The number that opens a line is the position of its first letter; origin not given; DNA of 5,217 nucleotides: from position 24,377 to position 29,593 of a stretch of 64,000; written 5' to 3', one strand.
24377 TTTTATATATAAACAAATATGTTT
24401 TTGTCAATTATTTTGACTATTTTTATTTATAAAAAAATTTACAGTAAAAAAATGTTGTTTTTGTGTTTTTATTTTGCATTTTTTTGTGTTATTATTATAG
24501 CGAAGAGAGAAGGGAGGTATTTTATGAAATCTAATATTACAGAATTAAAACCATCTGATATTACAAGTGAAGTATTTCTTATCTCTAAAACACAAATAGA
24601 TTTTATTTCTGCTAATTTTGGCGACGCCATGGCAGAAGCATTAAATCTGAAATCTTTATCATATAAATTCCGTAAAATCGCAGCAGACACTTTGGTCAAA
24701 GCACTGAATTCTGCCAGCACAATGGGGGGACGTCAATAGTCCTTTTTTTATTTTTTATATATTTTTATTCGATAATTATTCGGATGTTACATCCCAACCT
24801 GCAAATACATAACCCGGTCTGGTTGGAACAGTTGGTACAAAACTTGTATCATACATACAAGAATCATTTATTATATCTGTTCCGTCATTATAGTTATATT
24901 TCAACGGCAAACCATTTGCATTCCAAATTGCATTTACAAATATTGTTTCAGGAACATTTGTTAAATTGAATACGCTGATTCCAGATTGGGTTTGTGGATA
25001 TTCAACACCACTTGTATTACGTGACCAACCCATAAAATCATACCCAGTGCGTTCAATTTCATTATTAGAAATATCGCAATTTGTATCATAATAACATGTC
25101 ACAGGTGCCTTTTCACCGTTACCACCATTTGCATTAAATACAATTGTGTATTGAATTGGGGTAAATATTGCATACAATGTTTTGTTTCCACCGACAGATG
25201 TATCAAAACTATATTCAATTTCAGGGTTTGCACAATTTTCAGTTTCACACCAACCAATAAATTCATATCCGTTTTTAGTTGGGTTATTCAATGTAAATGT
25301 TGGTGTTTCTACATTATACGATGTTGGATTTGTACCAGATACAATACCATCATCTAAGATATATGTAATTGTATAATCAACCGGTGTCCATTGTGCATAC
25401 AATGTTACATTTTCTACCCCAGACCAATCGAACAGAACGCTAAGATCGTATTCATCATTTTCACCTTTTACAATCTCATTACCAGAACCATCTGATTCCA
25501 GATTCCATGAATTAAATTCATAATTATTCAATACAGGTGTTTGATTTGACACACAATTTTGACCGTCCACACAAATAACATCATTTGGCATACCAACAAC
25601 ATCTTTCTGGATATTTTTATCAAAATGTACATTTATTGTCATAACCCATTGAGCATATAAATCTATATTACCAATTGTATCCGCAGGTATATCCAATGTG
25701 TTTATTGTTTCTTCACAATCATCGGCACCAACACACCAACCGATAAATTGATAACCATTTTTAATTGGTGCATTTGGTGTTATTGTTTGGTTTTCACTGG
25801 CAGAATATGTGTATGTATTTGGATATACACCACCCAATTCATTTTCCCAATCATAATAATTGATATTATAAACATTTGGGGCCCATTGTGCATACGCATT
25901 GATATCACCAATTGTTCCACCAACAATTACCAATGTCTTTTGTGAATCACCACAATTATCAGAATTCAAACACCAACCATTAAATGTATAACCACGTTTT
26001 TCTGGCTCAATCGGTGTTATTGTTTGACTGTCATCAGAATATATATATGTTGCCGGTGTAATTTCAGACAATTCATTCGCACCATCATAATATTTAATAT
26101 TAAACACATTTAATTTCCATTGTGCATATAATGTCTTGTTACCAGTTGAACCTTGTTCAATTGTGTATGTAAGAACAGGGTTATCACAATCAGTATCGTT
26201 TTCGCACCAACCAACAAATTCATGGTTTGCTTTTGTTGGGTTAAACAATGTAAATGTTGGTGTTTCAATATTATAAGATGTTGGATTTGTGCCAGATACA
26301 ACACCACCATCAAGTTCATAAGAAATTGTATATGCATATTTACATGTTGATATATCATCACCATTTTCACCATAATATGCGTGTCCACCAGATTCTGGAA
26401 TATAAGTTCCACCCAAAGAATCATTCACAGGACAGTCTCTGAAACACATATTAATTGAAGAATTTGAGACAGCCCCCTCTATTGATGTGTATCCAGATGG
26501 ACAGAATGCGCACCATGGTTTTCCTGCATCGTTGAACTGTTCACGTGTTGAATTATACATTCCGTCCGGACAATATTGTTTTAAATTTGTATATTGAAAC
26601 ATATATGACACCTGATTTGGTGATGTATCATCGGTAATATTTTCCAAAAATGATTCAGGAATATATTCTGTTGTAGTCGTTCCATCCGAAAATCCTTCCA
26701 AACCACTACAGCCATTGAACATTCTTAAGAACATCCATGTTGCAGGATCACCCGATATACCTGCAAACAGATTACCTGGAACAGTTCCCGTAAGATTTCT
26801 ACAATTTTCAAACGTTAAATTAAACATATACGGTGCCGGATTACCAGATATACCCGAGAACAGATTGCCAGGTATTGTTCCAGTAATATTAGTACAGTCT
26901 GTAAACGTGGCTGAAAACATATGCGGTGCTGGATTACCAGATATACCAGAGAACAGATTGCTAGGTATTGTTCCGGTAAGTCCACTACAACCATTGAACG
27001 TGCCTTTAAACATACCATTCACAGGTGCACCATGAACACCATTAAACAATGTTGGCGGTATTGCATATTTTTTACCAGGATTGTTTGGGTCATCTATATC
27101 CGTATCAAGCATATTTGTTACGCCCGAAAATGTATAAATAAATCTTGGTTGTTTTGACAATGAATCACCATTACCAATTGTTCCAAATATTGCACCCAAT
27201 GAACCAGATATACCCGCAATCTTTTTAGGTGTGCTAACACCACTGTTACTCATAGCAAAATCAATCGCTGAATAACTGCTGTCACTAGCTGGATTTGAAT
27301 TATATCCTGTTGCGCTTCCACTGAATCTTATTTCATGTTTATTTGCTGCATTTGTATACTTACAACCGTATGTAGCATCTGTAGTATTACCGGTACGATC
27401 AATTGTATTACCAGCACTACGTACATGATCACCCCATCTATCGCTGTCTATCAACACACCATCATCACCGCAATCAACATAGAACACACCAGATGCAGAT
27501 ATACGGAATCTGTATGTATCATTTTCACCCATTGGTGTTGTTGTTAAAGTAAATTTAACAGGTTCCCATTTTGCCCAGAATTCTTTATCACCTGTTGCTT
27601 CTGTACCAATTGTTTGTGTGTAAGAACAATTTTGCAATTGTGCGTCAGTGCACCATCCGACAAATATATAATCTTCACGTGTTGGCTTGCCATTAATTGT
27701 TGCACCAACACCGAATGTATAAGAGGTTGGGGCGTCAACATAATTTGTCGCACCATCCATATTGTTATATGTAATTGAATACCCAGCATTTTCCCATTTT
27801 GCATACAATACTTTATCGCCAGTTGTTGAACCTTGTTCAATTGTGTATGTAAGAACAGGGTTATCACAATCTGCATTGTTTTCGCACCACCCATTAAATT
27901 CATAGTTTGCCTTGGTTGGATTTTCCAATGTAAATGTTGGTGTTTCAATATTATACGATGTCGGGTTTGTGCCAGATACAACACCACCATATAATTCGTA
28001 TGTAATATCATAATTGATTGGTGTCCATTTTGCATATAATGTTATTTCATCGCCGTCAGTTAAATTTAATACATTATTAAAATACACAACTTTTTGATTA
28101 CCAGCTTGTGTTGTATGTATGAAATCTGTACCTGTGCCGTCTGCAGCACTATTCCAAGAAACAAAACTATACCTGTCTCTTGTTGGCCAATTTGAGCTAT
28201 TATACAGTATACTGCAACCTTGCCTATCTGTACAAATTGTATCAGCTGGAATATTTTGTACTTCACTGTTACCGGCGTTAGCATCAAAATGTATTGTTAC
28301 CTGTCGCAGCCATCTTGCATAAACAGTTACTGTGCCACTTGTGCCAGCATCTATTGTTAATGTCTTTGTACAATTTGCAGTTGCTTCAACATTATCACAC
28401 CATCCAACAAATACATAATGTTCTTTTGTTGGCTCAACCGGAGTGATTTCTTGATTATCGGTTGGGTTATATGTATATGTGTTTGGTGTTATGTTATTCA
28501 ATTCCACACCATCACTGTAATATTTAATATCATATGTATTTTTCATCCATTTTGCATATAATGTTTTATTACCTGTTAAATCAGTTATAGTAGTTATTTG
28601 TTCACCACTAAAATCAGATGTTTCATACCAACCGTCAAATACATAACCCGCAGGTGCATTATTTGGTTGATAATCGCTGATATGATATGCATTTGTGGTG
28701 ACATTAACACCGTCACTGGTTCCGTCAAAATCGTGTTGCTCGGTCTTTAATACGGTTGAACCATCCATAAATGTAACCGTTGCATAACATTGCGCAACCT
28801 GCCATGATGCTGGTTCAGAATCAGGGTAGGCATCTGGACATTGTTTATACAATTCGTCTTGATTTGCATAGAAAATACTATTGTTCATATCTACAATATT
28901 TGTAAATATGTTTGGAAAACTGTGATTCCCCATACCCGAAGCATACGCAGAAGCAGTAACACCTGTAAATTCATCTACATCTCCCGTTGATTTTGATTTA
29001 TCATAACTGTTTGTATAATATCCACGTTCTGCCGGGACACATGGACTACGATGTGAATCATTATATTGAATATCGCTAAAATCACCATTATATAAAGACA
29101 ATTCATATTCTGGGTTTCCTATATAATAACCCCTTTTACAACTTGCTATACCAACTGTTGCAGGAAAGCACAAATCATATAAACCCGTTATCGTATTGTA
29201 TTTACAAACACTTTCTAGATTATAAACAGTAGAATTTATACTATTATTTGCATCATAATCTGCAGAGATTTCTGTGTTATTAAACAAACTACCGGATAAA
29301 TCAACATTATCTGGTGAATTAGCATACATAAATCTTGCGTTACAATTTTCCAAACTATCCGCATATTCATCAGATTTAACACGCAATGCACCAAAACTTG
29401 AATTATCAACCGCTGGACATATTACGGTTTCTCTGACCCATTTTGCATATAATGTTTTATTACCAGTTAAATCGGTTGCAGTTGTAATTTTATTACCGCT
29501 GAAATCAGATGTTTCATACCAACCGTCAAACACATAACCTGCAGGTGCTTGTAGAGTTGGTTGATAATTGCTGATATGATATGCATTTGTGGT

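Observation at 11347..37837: Locus of three tandem giant mosaic exported proteins (1703, 2594, 4353 aa) filling about 41% of the window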

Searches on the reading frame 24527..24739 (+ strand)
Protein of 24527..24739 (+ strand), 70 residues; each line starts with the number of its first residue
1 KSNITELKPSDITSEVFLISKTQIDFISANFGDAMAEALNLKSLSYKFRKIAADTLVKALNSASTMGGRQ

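Call 57: search_protein_families(library=pfam, max_evalue=0.001, proteins=[window:24527-24739:+])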
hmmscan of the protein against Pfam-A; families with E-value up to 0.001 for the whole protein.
window:24527-24739:+ (70 aa): 0 families

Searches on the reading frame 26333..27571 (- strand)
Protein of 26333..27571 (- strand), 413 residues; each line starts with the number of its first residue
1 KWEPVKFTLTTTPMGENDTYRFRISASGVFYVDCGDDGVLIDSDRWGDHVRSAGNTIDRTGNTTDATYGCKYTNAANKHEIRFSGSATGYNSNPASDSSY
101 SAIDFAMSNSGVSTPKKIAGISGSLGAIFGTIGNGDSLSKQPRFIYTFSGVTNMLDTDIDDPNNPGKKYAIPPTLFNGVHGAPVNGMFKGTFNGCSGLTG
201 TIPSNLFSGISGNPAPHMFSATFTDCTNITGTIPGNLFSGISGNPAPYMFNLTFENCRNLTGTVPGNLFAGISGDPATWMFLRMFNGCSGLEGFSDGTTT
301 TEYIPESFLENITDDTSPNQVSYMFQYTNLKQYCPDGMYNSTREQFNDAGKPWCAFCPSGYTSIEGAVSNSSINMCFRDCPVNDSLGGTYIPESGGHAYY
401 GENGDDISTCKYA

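Call 12: search_protein_families(library=pfam, max_evalue=1, proteins=[window:26333-27571:-])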
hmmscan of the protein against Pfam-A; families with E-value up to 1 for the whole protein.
window:26333-27571:- (413 aa): 2 families
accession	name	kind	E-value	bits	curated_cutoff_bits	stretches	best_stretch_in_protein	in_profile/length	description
PF07699.19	Ephrin_rec_like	-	0.062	13.5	23.1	1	332-371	12-46/48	Tyrosine-protein kinase ephrin type A/B receptor-like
PF19958.5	EAD6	-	0.27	11.9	27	0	223-245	24-46/75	Effector-associated domain 6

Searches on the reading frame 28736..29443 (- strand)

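Call 12: search_protein_families(library=pfam, max_evalue=1, proteins=[window:28736-29443:-])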
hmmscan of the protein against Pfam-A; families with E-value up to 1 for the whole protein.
window:28736-29443:- (236 aa): 1 family
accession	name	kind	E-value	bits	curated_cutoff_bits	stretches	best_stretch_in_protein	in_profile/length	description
PF09951.15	Imm33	-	0.056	13.7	25.4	1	32-84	10-61/87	Immunity protein Imm33 domain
